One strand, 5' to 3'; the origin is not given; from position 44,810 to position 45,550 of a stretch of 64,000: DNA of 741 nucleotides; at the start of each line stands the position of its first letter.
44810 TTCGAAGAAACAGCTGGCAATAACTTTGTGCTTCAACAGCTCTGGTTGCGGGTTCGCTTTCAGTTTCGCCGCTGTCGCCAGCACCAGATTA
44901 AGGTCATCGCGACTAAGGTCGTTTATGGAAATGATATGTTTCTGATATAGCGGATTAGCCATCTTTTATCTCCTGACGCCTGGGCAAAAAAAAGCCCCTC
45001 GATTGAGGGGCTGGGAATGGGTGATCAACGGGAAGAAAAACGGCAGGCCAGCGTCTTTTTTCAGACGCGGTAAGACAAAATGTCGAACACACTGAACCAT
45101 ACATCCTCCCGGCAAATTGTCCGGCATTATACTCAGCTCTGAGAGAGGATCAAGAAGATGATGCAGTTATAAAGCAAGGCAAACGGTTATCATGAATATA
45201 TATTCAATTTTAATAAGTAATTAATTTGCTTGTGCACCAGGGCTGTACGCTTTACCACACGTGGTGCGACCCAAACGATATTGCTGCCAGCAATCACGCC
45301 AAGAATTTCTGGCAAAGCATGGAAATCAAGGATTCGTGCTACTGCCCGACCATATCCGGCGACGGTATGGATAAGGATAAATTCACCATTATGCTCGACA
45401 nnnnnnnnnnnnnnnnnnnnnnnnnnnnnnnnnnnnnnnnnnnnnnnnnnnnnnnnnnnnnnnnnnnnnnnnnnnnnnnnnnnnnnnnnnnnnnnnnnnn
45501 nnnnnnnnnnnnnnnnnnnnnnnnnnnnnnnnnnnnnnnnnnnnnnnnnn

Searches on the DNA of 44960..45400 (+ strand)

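Call 75: search_dna_similar(query=window:44960-45400:+, collection=ecoli_genomes, mode=near, max_rows=8, rows=spread)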
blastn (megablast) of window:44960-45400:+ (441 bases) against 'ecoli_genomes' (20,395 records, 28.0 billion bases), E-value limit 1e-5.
Records with a match: 5424; places in all: 5425; records where one place covers at least 80% of the query: 596.
Genomes with a match: 5424 of 5426; with a place that covers at least 80% of the query: 596. Places per genome that has any: lowest 1, median 1, highest 2. On chromosomes: 5422 places; on plasmids: 3.
Best place of each record, by identity: >=99% 2345; 95-99% 1551; 90-95% 1526; 80-90% 2.
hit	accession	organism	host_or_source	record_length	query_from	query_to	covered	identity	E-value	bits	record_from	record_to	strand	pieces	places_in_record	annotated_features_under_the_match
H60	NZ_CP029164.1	Escherichia coli strain 104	chicken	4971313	1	441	100%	100.0%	0e+0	815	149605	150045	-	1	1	arginine repressor | pyrL: pyr operon leader peptide | pyrB: aspartate carbamoyltransferase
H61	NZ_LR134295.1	Escherichia coli strain NCTC9080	missing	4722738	1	248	56%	89.6%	2e-82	315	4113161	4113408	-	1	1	pyrL: pyr operon leader peptide | pyrB: aspartate carbamoyltransferase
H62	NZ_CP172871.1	Escherichia coli strain 23-AB02114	Bos taurus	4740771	1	243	55%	91.1%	8e-86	326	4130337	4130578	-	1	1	pyrL: pyr operon leader peptide | pyrB: aspartate carbamoyltransferase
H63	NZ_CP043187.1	Escherichia coli O16:H48 strain PG20180170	mouse gut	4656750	1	206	47%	95.2%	8e-86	326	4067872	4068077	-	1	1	pyrL: pyr operon leader peptide | pyrB: aspartate carbamoyltransferase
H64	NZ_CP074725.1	Escherichia coli strain TW01221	Homo sapiens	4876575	1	206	47%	95.2%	8e-86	326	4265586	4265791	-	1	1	pyrL: pyr operon leader peptide | pyrB: aspartate carbamoyltransferase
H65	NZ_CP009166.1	Escherichia coli 1303 strain 1303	Bos taurus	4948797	1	176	40%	100.0%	8e-86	326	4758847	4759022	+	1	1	pyrL: pyr operon leader peptide | pyrB: aspartate carbamoyltransferase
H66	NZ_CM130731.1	Escherichia coli strain IAL7252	Homo sapiens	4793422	1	176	40%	100.0%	8e-86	326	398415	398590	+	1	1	pyrL: pyr operon leader peptide | pyrB: aspartate carbamoyltransferase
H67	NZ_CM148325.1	Escherichia coli strain 24A16CRGN010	Homo sapiens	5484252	1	176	40%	98.9%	2e-82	315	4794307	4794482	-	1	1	pyrL: pyr operon leader peptide | pyrB: aspartate carbamoyltransferase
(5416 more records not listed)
